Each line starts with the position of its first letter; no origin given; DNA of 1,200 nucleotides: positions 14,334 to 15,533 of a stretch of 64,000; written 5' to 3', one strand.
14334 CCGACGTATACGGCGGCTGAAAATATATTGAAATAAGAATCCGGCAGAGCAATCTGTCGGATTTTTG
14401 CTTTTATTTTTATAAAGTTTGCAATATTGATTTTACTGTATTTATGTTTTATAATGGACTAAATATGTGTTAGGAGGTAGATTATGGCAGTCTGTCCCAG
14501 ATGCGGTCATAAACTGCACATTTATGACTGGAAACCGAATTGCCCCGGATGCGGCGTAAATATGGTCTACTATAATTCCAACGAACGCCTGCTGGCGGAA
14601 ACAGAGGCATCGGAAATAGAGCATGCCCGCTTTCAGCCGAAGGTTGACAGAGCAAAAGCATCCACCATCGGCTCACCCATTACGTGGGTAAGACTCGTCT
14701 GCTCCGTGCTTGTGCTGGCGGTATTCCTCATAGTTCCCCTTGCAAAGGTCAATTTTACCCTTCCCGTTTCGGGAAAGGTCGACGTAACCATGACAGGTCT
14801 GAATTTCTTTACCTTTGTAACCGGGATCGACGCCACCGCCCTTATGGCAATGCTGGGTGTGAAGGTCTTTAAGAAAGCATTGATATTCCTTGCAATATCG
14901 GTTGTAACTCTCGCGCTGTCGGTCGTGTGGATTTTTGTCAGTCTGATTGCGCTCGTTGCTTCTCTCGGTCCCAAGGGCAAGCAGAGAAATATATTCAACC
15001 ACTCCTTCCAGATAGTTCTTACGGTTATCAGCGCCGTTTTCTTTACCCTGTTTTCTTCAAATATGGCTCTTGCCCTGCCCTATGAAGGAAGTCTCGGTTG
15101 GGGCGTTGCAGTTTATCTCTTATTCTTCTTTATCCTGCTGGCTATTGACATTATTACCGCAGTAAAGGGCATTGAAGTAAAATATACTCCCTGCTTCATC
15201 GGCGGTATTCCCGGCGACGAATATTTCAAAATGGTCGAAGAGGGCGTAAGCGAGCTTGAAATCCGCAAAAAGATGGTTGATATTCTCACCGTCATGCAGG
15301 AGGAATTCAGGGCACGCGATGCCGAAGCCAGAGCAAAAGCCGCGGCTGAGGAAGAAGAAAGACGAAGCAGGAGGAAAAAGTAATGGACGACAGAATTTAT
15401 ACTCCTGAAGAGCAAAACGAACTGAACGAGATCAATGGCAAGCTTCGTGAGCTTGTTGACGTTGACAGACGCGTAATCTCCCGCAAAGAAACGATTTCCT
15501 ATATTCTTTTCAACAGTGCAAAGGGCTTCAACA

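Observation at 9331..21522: Eleven-gene phosphodiesterase / lipase / transporter block: candidate undescribed glyco-phospholipid head-group salvage system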

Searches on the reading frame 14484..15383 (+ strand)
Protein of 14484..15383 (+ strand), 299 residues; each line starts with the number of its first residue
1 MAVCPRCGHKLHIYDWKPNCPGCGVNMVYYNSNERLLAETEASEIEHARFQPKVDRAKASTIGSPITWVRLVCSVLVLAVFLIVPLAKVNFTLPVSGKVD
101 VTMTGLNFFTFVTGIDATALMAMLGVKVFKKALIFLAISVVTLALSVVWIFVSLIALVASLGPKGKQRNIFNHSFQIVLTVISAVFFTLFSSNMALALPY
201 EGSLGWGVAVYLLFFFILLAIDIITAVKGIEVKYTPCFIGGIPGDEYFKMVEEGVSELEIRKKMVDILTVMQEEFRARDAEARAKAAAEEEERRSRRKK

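Call 3: search_protein_families(library=pfam, proteins=[window:14484-15383:+], max_evalue=0.01)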
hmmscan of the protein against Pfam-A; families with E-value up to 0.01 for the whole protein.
window:14484-15383:+ (299 aa): 2 families
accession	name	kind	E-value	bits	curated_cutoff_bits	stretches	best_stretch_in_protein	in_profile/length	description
PF05832.17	DUF846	-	0.0021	18.5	22.6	1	39-112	64-137/139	Eukaryotic protein of unknown function (DUF846)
PF13453.11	Zn_ribbon_TFIIB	-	0.0057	16.5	22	0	4-15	2-13/41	Transcription factor zinc-finger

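Call 6: search_protein_families(library=ncbifam, proteins=[window:14484-15383:+], max_evalue=0.01)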
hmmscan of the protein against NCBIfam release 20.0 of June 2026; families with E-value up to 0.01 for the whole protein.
window:14484-15383:+ (299 aa): 0 families

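Call 15: find_homologous_proteins(query=window:14484-15383:+)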
Query window:14484-15383:+ (299 aa): 217 proteins with E <= 0.001 among 6560 candidates; the best 120 are listed.
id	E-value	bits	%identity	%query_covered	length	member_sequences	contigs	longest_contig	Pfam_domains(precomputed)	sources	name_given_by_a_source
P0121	1.2e-192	657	100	100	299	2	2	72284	-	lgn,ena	-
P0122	4.2e-190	649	99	100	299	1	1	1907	-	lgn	-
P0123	6.2e-185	632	96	100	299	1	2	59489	-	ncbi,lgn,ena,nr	ncbi:MAG: hypothetical protein MJ125_01760 [Clostridia bacterium]|nr:hypothetical protein [Clostridi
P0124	6.2e-185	632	96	100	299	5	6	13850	-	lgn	-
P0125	2.6e-168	577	84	92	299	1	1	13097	-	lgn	-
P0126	7.0e-140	484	70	93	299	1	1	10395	-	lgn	-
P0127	3.1e-93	331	52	100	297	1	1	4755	-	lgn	-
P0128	5.0e-84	301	51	93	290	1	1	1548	-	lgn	-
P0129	3.6e-77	278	52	93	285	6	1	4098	-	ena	-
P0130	1.8e-76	276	49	93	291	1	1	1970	-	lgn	-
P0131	6.9e-76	274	48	93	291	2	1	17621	-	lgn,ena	-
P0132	2.8e-75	272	50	91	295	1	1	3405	-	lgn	-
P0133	2.8e-74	269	49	93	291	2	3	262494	-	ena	-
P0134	4.1e-74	268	46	93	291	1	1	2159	-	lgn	-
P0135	8.6e-72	260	45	93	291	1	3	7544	-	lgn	-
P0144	1.1e-68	250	49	100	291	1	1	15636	-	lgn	-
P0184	1.3e-64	237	45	92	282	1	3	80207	-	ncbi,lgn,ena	-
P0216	5.8e-62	228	44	92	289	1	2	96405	-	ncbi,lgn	-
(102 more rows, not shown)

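Call 18: find_related_loci(query=A2, collection=metagenome_contigs, flank=10000)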
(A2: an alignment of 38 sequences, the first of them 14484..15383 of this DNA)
Query A2 (299 aa) in metagenome_contigs; peptide patterns used: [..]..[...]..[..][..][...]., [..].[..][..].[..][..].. (x = any residue, [..] = any of these).
308 stretches matched a pattern; 189 encode a relative of the query (tblastn E <= 1e-3); the best 80 are kept; 80 distinct loci.
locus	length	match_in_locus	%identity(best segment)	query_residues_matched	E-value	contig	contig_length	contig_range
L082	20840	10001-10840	44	1-278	9e-74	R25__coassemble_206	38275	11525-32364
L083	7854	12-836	44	1-274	5e-73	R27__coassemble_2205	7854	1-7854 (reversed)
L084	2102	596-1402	43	1-268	1e-74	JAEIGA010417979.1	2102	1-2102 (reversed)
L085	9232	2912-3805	41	1-297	5e-72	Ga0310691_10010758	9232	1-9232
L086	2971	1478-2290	45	1-268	1e-71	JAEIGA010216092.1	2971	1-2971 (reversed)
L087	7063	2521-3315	45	1-264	5e-70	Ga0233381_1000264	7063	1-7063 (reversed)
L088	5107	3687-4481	45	1-264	4e-70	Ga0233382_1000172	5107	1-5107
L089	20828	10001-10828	43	1-273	3e-70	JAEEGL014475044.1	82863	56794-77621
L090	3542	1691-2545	42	1-299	2e-69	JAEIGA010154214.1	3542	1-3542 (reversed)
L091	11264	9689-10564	42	1-292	2e-68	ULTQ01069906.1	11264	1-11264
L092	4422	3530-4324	42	1-264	2e-68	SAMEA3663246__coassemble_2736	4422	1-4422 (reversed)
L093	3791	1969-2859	42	1-297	2e-68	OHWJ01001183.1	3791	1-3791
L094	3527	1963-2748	49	1-272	9e-69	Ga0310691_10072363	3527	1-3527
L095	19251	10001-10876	42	1-292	5e-68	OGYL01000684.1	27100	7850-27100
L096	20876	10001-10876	42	1-292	5e-68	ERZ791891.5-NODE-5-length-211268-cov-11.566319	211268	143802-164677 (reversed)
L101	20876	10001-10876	42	1-292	6e-68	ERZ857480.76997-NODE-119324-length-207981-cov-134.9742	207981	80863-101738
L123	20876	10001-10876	42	1-292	4e-67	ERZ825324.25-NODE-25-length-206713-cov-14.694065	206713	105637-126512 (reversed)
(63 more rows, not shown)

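Call 21: find_encoding_contigs(protein=P0126, flank=10000, max_places=3)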
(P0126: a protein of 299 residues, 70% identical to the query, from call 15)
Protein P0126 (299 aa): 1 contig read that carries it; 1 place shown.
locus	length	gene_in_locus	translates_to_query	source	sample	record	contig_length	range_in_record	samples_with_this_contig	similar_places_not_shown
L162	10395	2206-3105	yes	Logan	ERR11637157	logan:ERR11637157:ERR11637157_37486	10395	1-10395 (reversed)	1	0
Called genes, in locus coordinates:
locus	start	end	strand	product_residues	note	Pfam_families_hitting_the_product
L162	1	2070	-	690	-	?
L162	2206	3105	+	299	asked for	-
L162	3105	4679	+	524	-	PF13347:MFS_2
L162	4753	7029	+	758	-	PF17678:Glyco_hydro_92N, PF07971:Glyco_hydro_92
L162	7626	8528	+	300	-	PF04041:Glyco_hydro_130 (faint), PF22847:Glyco_hydro_43_rel (faint)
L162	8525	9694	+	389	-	PF00144:Beta-lactamase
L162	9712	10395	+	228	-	?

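Call 22: find_encoding_contigs(protein=P0133, flank=10000, max_places=3)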
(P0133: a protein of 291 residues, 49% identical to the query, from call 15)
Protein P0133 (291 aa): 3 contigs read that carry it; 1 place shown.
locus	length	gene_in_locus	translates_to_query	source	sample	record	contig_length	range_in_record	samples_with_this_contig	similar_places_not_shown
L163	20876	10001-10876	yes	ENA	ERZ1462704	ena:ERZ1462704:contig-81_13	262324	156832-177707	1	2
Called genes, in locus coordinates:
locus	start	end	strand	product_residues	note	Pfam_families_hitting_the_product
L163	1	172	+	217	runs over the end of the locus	PF01791:DeoC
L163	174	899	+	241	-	PF01048:PNP_UDP_1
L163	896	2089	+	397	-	PF01676:Metalloenzyme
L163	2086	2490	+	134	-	PF00383:dCMP_cyt_deam_1, PF08211:dCMP_cyt_deam_2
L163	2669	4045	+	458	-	PF00285:Citrate_synt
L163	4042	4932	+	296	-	-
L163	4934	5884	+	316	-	PF03547:Mem_trans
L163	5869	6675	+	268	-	PF08331:QueG_DUF1730, PF13187:Fer4_9 (faint), PF00037:Fer4 (weak), PF12838:Fer4_7, PF13484:Fer4_16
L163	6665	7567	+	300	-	PF13177:DNA_pol3_delta2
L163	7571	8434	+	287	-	PF04468:PSP1, PF28472:PSP1_3rd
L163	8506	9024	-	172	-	PF14512:TM1586_NiRdase (faint), PF00881:Nitroreductase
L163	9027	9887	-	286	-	PF00144:Beta-lactamase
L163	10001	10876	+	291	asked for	-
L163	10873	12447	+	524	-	PF13347:MFS_2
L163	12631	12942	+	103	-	-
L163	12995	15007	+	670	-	PF01496:V_ATPase_I (weak)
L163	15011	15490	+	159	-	PF00137:ATP-synt_C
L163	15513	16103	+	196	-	PF01991:vATP-synt_E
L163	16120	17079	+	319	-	PF01992:vATP-synt_AC39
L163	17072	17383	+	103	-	PF01990:ATP-synt_F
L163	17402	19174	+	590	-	PF02874:ATP-synt_ab_N, PF16886:ATP-synt_ab_Xtn, PF00006:ATP-synt_ab, PF22919:ATP-synt_VA_C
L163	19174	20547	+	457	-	PF02874:ATP-synt_ab_N, PF00006:ATP-synt_ab, PF22919:ATP-synt_VA_C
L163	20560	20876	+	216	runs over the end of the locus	PF01813:ATP-synt_D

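Call 23: find_encoding_contigs(protein=P0131, flank=10000, max_places=3)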
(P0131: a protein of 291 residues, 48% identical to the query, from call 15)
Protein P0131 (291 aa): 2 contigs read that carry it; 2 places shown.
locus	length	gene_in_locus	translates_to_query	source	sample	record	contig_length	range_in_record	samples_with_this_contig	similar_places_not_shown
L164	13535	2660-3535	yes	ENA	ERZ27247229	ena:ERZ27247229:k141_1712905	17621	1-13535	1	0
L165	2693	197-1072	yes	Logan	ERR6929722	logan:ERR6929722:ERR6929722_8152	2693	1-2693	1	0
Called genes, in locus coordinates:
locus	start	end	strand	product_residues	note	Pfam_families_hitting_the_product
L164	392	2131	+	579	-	PF09479:Flg_new (weak), PF13306:LRR_5, PF13855:LRR_8 (faint), PF12799:LRR_4 (faint), PF13306:LRR_5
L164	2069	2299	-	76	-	-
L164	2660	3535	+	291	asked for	-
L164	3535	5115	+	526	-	PF13347:MFS_2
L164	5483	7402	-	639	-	PF00149:Metallophos (weak)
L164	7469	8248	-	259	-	PF00702:Hydrolase, PF13344:Hydrolase_6, PF13242:Hydrolase_like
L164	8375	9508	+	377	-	PF00149:Metallophos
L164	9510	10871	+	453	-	PF00083:Sugar_tr (weak), PF07690:MFS_1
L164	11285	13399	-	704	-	PF00149:Metallophos, PF12850:Metallophos_2, PF02811:PHP (weak)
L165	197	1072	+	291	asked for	-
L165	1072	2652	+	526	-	PF13347:MFS_2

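Call 24: search_protein_families(library=pfam, proteins=[L123:9104-9844:+, L101:8243-9106:+, L087:674-1672:+, L082:8989-9846:-, L082:7856-8881:-, L082:4372-6234:-, L082:3448-4356:-, L082:10963-11403:+, L082:11467-13065:-, L094:154-1887:+], max_evalue=0.001)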
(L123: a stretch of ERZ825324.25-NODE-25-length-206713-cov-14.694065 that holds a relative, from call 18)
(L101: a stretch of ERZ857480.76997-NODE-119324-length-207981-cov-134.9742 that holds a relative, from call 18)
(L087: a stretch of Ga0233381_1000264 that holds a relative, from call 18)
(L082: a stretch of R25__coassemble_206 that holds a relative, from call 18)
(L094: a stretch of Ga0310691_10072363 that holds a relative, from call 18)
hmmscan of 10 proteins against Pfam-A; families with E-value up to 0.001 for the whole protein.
L123:9104-9844:+ (246 aa): 4 families
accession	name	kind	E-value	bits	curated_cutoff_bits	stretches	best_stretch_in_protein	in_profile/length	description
PF13561.12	adh_short_C2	-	1.4e-63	215.1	27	1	12-243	1-233/236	Enoyl-(Acyl carrier protein) reductase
PF00106.31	adh_short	-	3.9e-61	206.4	26.6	1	6-199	1-193/195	short chain dehydrogenase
PF08659.16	KR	-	8.4e-20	71.9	22.6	1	8-171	3-165/180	KR domain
PF23441.1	SDR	-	1.4e-05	25.1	27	1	158-244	166-254/258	SDR-like rossmann domain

L101:8243-9106:+ (287 aa): 0 families

L087:674-1672:+ (332 aa): 0 families

L082:8989-9846:- (285 aa): 1 family
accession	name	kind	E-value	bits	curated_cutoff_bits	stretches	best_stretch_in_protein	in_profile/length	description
PF02618.21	YceG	-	1.3e-54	185.9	32.4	1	36-279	55-275/275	YceG-like family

L082:7856-8881:- (341 aa): 2 families
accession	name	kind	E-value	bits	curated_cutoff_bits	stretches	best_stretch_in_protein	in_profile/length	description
PF01370.27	Epimerase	-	1.4e-08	34.9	20.9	1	3-198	1-203/240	NAD dependent epimerase/dehydratase family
PF13460.12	NAD_binding_10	-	2.8e-06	27.7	27.2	1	7-149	1-130/184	NAD(P)H-binding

L082:4372-6234:- (620 aa): 8 families
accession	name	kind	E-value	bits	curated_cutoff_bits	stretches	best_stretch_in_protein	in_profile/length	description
PF00009.33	GTP_EFTU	-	1.3e-57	194.9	26.5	1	9-210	2-187/188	Elongation factor Tu GTP binding domain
PF21018.2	BipA_C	-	5.3e-45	152.1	23.8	1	500-608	1-109/110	TypA/BipA C-terminal domain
PF00679.30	EFG_C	-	4.4e-25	88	27.9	1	411-498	1-88/89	Elongation factor G C-terminus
PF03144.31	GTP_EFTU_D2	-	3.2e-12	47.1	30.3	1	236-304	3-73/73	Elongation factor Tu domain 2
PF22042.2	EF-G_D2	-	1e-07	32.4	27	1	224-305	6-83/84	Elongation factor G domain 2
PF01926.29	MMR_HSR1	-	9.5e-07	29.4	21.9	1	13-134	2-113/113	50S ribosome-binding GTPase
PF14492.12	EFG_III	-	7.3e-05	23.2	27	1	345-392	20-68/75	Elongation Factor G, domain III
PF00025.27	Arf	-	0.00079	19.4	22.3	0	60-152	45-142/174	ADP-ribosylation factor family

L082:3448-4356:- (302 aa): 3 families
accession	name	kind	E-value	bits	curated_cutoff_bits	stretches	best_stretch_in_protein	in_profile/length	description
PF01687.23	Flavokinase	-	6.8e-39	133.4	19.6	1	171-292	1-123/124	Riboflavin kinase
PF06574.18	FAD_syn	-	3.7e-31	108.5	27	1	6-154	5-158/158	FAD synthetase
PF01467.32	CTP_transf_like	-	0.00024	21.7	21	1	12-157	2-132/133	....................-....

L082:10963-11403:+ (146 aa): 1 family
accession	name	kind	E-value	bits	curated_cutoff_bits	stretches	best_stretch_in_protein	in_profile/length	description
PF01597.25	GCV_H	-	2.7e-13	50.3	22.2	1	15-87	12-85/122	Glycine cleavage H-protein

L082:11467-13065:- (532 aa): 1 family
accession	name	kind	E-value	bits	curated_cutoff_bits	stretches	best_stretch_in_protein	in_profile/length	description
PF00474.23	SSF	-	6.8e-58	196.9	22.8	1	36-453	1-406/406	Sodium:solute symporter family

L094:154-1887:+ (577 aa): 2 families
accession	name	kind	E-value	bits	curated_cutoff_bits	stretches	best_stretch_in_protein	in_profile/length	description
PF00561.26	Abhydrolase_1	-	1.5e-06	28.5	25.8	1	152-214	51-110/245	alpha/beta hydrolase fold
PF12146.15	Hydrolase_4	-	0.00054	19.8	27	1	154-201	60-106/239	Serine aminopeptidase, S33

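Call 25: find_encoding_contigs(protein=P0125, flank=10000, max_places=3)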
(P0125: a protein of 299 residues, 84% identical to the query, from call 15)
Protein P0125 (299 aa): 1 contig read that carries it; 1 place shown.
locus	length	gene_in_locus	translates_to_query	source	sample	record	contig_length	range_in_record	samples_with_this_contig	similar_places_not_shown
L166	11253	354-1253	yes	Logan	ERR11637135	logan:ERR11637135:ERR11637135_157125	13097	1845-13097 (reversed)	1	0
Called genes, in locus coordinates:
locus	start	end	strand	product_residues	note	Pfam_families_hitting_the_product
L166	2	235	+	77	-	?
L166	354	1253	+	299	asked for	-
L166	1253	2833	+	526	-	PF13347:MFS_2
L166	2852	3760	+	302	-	PF04794:YdjC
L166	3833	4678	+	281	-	PF00388:PI-PLC-X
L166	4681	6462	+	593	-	-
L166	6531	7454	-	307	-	PF00781:DAGK_cat, PF19279:YegS_C (weak)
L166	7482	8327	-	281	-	PF01263:Aldose_epim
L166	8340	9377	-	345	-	PF00149:Metallophos, PF12850:Metallophos_2 (faint)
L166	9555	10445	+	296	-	PF00701:DHDPS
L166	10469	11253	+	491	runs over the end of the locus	-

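Call 26: find_encoding_contigs(protein=P0144, flank=10000, max_places=3)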
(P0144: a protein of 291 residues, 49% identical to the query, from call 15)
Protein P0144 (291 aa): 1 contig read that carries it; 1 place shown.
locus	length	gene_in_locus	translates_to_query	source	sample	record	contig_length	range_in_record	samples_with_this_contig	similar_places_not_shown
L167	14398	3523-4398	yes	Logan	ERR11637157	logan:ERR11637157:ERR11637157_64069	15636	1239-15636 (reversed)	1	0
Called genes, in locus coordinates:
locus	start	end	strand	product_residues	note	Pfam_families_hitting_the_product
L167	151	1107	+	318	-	PF00722:Glyco_hydro_16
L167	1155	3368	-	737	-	PF07494:Reg_prop (faint)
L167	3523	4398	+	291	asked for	-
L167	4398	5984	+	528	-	PF13347:MFS_2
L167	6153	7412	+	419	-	PF01120:Alpha_L_fucos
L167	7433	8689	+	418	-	PF00144:Beta-lactamase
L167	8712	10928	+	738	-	PF03629:SASA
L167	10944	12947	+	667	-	PF02449:Glyco_hydro_42, PF08532:Glyco_hydro_42M, PF08533:Glyco_hydro_42C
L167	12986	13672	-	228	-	PF08282:Hydrolase_3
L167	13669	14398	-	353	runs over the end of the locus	-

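Call 50: find_encoding_contigs(protein=P0184, flank=8000, max_places=2)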
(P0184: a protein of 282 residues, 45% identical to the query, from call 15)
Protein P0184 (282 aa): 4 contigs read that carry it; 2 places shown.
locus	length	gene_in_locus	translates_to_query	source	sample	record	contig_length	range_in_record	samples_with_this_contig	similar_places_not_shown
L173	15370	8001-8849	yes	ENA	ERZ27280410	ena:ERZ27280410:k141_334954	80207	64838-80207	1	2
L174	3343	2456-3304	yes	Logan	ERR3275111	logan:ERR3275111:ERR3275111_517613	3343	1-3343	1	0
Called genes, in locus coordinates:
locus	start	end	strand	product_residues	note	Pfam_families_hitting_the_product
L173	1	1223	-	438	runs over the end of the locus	PF01523:PmbA_TldD_1st (faint), PF19289:PmbA_TldD_3rd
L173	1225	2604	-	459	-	PF01523:PmbA_TldD_1st, PF19289:PmbA_TldD_3rd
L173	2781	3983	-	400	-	PF00464:SHMT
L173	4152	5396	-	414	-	PF05343:Peptidase_M42, PF04389:Peptidase_M28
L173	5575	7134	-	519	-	PF13347:MFS_2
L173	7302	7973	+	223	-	PF01569:PAP2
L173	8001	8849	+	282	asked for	-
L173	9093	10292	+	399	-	PF01546:Peptidase_M20, PF07687:M20_dimer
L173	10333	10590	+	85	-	-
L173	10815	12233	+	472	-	PF00149:Metallophos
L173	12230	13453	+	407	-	PF13660:DUF4147, PF05161:MOFRL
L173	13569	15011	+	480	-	PF01073:3Beta_HSD, PF01370:Epimerase, PF02719:Polysacc_synt_2, PF05368:NmrA, PF13460:NAD_binding_10, PF16363:GDP_Man_Dehyd, PF07993:NAD_binding_4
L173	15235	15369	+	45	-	?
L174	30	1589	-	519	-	PF13347:MFS_2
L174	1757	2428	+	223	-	PF01569:PAP2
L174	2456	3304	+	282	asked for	-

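Call 51: find_encoding_contigs(protein=P0216, flank=8000, max_places=2)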
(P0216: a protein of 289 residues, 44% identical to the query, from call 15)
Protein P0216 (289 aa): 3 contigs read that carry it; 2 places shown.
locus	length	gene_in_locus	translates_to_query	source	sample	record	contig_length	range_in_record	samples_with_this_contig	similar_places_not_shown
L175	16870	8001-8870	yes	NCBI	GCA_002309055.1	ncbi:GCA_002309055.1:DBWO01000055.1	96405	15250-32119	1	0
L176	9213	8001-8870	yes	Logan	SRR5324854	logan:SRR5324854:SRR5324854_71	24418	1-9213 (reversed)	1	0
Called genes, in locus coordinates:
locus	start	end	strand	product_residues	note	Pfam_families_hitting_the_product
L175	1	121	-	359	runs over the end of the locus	PF00005:ABC_tran, PF13304:AAA_21 (faint)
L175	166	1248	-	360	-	PF17853:GGDEF_2, PF13556:HTH_30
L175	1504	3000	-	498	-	PF00202:Aminotran_3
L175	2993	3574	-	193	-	PF00440:TetR_N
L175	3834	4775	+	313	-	PF12146:Hydrolase_4, PF00561:Abhydrolase_1, PF12697:Abhydrolase_6 (weak), PF10230:LIDHydrolase (faint)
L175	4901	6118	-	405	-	PF28597:T2SSF_N, PF00482:T2SSF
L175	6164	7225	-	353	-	PF00437:T2SSE, PF25199:nSTAND_NTPase5 (faint), PF13191:AAA_16 (faint)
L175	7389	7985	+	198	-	-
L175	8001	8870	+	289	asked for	-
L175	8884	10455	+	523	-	PF13347:MFS_2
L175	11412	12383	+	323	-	PF02775:TPP_enzyme_C, PF13237:Fer4_10 (weak), PF14697:Fer4_21 (weak), PF12797:Fer4_2 (weak), PF00037:Fer4, PF12837:Fer4_6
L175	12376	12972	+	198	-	PF01558:POR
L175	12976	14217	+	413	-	PF00501:AMP-binding, PF14535:AMP-binding_C_2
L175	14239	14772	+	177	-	PF00719:Pyrophosphatase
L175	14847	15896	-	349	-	PF02388:FemAB, PF13480:Acetyltransf_6, PF02388:FemAB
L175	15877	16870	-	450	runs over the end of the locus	PF01743:PolyA_pol, PF12627:PolyA_pol_RNAbd, PF01966:HD, PF13735:tRNA_NucTran2_2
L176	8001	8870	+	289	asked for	-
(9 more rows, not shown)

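Call 66: predict_structure(alignment_id=A2)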
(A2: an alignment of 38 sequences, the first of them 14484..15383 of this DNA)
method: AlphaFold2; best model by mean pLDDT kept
length: 299 residues; sequences in the alignment: 38
mean_pLDDT: 87.5   pTM: 0.67
mean pLDDT of the five models: 87.5, 86.6, 84.5, 83.7, 83.6
residues with pLDDT >= 90: 117; 70-90: 179; 50-70: 3; < 50: 0
segments of 3 or more residues with pLDDT < 50: none
pLDDT, mean of each block of 10 residues (from residue 1): 85 87 85 82 88 87 89 92 88 73 84 78 80 90 93 88 87 95 94 85 90 94 89 82 89 90 90 91 92 85
secondary structure, 60 per line:
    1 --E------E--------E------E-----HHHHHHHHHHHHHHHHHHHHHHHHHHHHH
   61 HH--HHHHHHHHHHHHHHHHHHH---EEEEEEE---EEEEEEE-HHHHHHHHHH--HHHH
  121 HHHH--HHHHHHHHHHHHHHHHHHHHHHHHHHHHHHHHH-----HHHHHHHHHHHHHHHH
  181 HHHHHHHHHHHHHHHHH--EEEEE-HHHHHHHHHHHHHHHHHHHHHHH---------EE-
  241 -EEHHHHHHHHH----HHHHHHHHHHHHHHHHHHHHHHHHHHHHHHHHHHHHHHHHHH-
elements in order: H32-62 H65-83 E87-93 E97-103 H105-114 H117-124 H127-159 H165-197 E200-204 H206-228 H244-252 H257-298
